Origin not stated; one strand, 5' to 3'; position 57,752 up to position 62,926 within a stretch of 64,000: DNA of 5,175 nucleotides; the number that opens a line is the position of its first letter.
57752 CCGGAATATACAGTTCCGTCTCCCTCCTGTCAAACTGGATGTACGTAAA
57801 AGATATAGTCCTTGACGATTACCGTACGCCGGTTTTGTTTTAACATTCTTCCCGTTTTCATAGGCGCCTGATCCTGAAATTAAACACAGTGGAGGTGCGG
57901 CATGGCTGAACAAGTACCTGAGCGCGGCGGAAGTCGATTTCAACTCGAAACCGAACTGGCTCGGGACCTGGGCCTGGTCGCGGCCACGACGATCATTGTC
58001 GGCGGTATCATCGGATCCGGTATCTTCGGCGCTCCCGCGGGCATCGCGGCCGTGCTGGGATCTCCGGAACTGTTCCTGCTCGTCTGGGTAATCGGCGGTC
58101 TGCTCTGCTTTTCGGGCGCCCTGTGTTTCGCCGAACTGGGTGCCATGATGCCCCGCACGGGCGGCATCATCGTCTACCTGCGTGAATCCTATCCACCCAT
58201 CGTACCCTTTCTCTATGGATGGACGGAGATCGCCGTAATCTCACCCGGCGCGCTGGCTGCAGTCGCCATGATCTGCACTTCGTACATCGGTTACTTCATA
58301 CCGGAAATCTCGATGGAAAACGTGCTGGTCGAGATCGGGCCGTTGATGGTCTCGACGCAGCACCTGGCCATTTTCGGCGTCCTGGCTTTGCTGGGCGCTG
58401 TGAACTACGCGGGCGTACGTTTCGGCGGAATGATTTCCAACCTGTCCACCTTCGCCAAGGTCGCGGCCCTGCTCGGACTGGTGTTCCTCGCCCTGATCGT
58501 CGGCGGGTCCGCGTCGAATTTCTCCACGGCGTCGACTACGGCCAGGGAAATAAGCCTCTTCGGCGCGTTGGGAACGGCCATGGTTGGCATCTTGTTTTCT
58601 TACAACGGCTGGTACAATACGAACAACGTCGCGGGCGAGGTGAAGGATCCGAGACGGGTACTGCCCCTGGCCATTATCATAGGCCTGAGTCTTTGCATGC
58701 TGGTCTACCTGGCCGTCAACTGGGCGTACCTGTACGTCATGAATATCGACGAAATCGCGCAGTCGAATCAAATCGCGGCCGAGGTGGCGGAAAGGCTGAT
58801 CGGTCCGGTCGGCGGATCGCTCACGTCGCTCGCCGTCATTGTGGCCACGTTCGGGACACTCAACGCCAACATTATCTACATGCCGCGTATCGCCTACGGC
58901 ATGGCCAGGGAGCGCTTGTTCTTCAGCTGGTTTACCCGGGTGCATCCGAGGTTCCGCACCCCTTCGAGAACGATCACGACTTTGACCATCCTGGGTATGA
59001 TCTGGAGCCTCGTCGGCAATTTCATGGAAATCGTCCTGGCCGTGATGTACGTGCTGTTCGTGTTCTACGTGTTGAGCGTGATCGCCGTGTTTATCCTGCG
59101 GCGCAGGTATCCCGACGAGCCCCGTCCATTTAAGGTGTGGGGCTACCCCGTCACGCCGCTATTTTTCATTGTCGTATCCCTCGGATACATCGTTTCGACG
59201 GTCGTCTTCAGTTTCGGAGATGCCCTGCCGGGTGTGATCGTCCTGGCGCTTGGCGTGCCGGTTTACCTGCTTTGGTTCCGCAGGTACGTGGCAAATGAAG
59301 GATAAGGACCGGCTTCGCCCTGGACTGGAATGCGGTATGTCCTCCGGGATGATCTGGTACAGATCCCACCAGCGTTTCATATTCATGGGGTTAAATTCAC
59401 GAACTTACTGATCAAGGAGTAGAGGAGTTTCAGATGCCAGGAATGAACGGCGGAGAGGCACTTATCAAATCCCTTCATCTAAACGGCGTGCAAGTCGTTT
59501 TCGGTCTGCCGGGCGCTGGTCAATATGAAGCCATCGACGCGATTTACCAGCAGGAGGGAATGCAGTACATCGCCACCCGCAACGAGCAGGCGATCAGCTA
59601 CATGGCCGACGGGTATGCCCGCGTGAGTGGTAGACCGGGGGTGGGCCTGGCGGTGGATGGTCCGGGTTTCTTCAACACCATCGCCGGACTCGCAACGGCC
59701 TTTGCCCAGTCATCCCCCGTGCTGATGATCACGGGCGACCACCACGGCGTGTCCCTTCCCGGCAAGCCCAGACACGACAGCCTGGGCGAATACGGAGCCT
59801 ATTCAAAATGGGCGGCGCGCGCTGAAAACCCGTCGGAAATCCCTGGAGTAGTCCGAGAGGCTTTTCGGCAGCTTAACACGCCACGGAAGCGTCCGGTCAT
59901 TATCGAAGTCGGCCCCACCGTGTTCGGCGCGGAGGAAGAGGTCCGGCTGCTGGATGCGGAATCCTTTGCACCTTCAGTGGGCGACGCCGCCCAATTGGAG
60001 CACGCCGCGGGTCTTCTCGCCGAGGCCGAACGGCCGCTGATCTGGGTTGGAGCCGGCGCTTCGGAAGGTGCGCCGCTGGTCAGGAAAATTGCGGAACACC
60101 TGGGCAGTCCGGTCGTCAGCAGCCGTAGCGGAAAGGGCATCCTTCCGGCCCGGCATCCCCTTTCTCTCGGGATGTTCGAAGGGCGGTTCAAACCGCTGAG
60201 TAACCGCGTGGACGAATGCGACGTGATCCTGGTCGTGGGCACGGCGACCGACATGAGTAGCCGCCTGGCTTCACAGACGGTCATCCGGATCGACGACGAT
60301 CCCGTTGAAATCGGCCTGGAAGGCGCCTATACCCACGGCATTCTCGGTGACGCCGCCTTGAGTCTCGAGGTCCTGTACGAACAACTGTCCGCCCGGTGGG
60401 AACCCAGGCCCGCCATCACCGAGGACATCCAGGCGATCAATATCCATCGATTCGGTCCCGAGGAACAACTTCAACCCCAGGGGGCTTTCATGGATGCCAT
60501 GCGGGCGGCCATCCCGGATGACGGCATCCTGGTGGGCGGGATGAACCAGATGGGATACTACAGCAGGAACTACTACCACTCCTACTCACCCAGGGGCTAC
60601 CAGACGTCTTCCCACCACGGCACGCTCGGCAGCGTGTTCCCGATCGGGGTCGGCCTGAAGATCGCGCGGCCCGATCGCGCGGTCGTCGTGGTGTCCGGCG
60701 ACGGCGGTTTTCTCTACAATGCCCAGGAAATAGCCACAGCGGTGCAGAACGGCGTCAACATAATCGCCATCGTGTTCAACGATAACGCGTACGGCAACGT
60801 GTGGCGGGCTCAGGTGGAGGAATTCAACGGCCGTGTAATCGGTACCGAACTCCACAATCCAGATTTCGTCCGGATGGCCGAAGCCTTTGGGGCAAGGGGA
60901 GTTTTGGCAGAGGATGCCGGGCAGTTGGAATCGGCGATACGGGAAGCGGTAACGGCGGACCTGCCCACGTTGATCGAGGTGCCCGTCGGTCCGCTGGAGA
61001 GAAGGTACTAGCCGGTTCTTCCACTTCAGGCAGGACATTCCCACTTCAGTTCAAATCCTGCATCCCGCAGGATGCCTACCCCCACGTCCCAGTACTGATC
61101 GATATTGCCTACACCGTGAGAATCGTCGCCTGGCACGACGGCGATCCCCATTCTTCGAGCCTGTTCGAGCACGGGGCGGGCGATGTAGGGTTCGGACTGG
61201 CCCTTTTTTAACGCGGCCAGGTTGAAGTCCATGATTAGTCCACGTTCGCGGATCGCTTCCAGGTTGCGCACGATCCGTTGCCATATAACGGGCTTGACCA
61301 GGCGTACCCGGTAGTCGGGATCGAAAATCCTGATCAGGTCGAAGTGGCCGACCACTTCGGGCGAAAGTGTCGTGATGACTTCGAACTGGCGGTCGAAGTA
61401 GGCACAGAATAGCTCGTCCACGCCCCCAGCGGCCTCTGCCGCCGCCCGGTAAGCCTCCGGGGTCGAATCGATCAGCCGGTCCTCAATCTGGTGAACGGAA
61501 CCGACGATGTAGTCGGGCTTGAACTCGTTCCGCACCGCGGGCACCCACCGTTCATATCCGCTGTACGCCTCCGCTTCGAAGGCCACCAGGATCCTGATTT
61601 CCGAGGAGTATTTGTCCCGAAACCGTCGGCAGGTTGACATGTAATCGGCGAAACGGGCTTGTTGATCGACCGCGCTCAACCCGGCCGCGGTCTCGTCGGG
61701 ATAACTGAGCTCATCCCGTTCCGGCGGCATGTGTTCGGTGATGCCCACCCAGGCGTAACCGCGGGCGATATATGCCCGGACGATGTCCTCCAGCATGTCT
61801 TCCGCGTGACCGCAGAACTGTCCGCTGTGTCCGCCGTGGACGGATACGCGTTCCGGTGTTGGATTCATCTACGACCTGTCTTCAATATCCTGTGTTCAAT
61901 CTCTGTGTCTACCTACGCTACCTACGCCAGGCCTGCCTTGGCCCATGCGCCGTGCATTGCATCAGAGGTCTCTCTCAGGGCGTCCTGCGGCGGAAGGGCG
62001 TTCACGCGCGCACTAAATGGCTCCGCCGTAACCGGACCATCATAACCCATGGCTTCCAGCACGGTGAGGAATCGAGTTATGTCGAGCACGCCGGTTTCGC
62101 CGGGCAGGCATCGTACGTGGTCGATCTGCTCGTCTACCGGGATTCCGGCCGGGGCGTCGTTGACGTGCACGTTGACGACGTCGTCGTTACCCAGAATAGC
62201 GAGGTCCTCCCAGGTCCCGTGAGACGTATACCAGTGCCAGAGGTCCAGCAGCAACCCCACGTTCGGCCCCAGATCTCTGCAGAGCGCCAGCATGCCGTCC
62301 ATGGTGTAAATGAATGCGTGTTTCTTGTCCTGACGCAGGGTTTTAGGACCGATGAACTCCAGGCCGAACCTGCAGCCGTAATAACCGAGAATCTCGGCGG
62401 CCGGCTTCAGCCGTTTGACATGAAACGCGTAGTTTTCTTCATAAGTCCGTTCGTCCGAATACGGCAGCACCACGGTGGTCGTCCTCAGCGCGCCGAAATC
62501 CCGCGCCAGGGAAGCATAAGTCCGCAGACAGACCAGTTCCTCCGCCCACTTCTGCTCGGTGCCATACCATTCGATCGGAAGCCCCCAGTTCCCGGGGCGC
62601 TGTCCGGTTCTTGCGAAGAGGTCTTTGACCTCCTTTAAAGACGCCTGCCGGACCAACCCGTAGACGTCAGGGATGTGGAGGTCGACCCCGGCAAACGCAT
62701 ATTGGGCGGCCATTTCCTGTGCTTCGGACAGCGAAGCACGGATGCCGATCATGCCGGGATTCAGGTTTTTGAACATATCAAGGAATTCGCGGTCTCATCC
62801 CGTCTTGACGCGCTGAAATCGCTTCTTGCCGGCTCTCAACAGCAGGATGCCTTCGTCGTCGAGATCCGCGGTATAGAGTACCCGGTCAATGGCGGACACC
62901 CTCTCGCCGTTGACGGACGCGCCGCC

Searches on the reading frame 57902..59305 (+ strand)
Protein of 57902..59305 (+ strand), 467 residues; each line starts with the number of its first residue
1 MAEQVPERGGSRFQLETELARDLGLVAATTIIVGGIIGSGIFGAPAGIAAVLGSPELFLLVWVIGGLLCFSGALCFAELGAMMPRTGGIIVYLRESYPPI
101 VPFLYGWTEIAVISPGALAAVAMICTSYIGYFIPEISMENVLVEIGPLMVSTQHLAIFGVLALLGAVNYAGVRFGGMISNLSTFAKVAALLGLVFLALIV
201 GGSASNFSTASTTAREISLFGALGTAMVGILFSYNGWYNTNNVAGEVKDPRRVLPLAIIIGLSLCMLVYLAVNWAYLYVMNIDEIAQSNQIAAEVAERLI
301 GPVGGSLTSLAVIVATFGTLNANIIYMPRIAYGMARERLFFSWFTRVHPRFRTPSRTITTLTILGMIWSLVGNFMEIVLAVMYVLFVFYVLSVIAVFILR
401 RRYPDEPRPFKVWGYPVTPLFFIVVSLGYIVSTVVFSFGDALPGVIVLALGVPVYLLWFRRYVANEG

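Call 7: search_protein_families(library=pfam, proteins=[window:57902-59305:+])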
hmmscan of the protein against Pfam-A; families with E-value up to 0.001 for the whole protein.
window:57902-59305:+ (467 aa): 2 families
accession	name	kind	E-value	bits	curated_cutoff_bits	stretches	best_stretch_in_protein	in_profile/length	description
PF13520.12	AA_permease_2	-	9.8e-59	199.8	27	1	23-433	1-405/427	Amino acid permease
PF00324.27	AA_permease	-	9.1e-27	94.3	24.6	1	30-438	4-425/470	Amino acid permease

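Call 63: search_protein_families(library=ncbifam, proteins=[window:57902-59305:+], max_evalue=0.00001)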
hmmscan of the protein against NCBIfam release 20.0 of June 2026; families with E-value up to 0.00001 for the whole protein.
window:57902-59305:+ (467 aa): 15 families
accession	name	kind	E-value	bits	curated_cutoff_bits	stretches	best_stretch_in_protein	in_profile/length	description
TIGR00911.1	2A0308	subfamily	6.1e-66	222.9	701.8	1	14-457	39-472/505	L-type amino acid transporter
TIGR00909.1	2A0306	subfamily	2.3e-53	181.6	556.8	1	19-457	1-428/429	amino acid transporter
NF008466.1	PRK11357.1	equivalog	6.1e-39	134.2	800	1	17-461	4-438/446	fructoselysine/psicoselysine transporter FrlA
NF053761.1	BrChAATpBcaP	equivalog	1e-35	123.7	690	1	15-461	16-454/460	branched-chain amino acid transporter BcaP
TIGR00905.1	2A0302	subfamily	5e-30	104.7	409.05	1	18-456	4-433/473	basic amino acid/polyamine antiporter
TIGR00906.1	2A0303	subfamily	1.4e-22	79.9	681.7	1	15-401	25-428/602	cationic amino acid transport permease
TIGR00908.1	2A0305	equivalog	7.3e-20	71.3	381.75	1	19-440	5-411/442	ethanolamine permease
NF008245.0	PRK11021.1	equivalog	4.5e-18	65.5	284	1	18-397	3-364/419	L-methionine/branched-chain amino acid transporter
NF007929.0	PRK10644.1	equivalog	1.7e-17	63.3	574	1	20-428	7-404/445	arginine/agmatine antiporter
TIGR03810.1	arg_ornith_anti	equivalog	1.9e-16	59.9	591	1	22-367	2-340/468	arginine-ornithine antiporter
NF007938.0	PRK10655.1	equivalog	1.9e-15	57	409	1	20-457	5-426/438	putrescine-ornithine antiporter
TIGR04298.1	his_histam_anti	equivalog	1.5e-12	47.5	750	1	23-455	2-424/429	histidine-histamine antiporter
NF007754.0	PRK10435.1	equivalog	2.3e-11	43.4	585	1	20-327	4-293/443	cadaverine/lysine antiporter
NF008484.0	PRK11387.1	equivalog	8.3e-08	31.6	716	1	28-462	21-452/471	S-methylmethionine permease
NF007876.0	PRK10580.1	equivalog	7.1e-06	25.1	736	0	18-397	6-366/457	proline-specific permease ProY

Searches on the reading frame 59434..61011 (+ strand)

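Call 7: search_protein_families(library=pfam, proteins=[window:59434-61011:+])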
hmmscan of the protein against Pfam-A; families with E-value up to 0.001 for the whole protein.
window:59434-61011:+ (525 aa): 3 families
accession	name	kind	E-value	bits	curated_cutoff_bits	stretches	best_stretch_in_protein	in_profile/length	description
PF02775.26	TPP_enzyme_C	-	1.1e-40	139.3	21.9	1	375-516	7-151/151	Thiamine pyrophosphate enzyme, C-terminal TPP binding domain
PF02776.23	TPP_enzyme_N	-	1e-34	119.3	26.8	1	4-103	1-100/119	Thiamine pyrophosphate enzyme, N-terminal TPP binding domain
PF00205.28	TPP_enzyme_M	-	4.7e-26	91.6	30.4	1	188-313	1-136/137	Thiamine pyrophosphate enzyme, central domain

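Call 63: search_protein_families(library=ncbifam, proteins=[window:59434-61011:+], max_evalue=0.00001)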
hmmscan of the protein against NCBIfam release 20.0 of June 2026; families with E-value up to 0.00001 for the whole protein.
window:59434-61011:+ (525 aa): 54 families (the best 25 are shown)
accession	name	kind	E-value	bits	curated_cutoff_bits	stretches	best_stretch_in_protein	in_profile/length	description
NF006122.0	PRK08266.1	subfamily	1.3e-147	492.5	571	1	3-518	3-524/543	hypothetical protein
NF005712.0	PRK07524.1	subfamily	7.8e-93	311.7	500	1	6-517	5-528/536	5-guanidino-2-oxopentanoate decarboxylase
NF004919.0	PRK06276.1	equivalog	4.7e-90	302.6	866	1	4-520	1-540/582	acetolactate synthase large subunit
TIGR00118.1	acolac_lg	equivalog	3.5e-89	299.7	538.35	1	4-519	1-535/557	biosynthetic-type acetolactate synthase large subunit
NF004710.0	PRK06048.1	equivalog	3.4e-87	293.2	976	1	4-519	8-538/561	acetolactate synthase large subunit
NF006187.0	PRK08322.1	equivalog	1.3e-84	284.6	509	1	4-518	2-528/548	acetolactate synthase large subunit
NF006052.0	PRK08199.1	subfamily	2.4e-84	283.7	539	1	4-519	8-538/559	thiamine pyrophosphate protein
NF005470.0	PRK07064.1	equivalog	6.2e-81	273.1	495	1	4-518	5-529/552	thiamine pyrophosphate-binding protein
NF005039.0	PRK06456.1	equivalog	1.3e-78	264.9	868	1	6-519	4-545/572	acetolactate synthase large subunit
NF006319.0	PRK08527.1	equivalog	6.7e-75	252.6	905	1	3-519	3-539/565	acetolactate synthase large subunit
NF006524.0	PRK08978.1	equivalog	2.3e-73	247.3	738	1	4-518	1-524/548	acetolactate synthase 2 catalytic subunit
NF006378.0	PRK08617.1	equivalog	2e-72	244.3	510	1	5-518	9-538/556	acetolactate synthase AlsS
TIGR03457.1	sulphoacet_xsc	equivalog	1.8e-70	238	676.4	2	4-320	2-330/579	sulfoacetaldehyde acetyltransferase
NF005713.0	PRK07525.1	subfamily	3.4e-70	237.1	620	2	4-321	6-335/592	sulfoacetaldehyde acetyltransferase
NF005651.0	PRK07418.1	subfamily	8.7e-69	232.3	942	1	4-519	19-560/617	acetolactate synthase large subunit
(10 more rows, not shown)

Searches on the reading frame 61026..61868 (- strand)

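Call 7: search_protein_families(library=pfam, proteins=[window:61026-61868:-])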
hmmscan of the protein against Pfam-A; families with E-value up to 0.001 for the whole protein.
window:61026-61868:- (280 aa): 1 family
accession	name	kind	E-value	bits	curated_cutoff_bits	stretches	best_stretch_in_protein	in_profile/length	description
PF02811.25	PHP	-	5.4e-15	56.5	26.4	1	14-216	5-162/164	PHP domain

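Call 63: search_protein_families(library=ncbifam, proteins=[window:61026-61868:-], max_evalue=0.00001)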
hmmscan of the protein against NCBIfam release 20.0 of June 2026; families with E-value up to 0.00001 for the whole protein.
window:61026-61868:- (280 aa): 3 families
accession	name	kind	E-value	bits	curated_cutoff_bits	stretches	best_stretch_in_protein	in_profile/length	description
TIGR01856.1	hisJ_fam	subfamily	3.1e-50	171.2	90.2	1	13-259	5-246/252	histidinol-phosphatase HisJ family protein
NF005996.1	PRK08123.1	equivalog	4.5e-31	108.1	133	1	16-262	7-260/262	histidinol-phosphatase HisJ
NF005596.0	PRK07328.1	subfamily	4.5e-28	98.4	202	1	17-273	11-253/269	histidinol-phosphatase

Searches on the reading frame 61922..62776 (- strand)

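Call 7: search_protein_families(library=pfam, proteins=[window:61922-62776:-])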
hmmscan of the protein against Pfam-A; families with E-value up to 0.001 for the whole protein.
window:61922-62776:- (284 aa): 1 family
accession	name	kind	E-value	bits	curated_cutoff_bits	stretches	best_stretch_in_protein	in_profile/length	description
PF01261.30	AP_endonuc_2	-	3.2e-24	86.4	31.1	1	23-272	4-244/249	Xylose isomerase-like TIM barrel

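Call 63: search_protein_families(library=ncbifam, proteins=[window:61922-62776:-], max_evalue=0.00001)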
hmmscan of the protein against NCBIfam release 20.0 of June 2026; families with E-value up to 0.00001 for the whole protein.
window:61922-62776:- (284 aa): 1 family
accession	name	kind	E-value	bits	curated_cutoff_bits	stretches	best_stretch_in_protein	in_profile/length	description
NF042435.1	DhshikDhtase_QuiC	equivalog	2.6e-09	36.1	1200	1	170-265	157-252/635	3-dehydroshikimate dehydratase QuiC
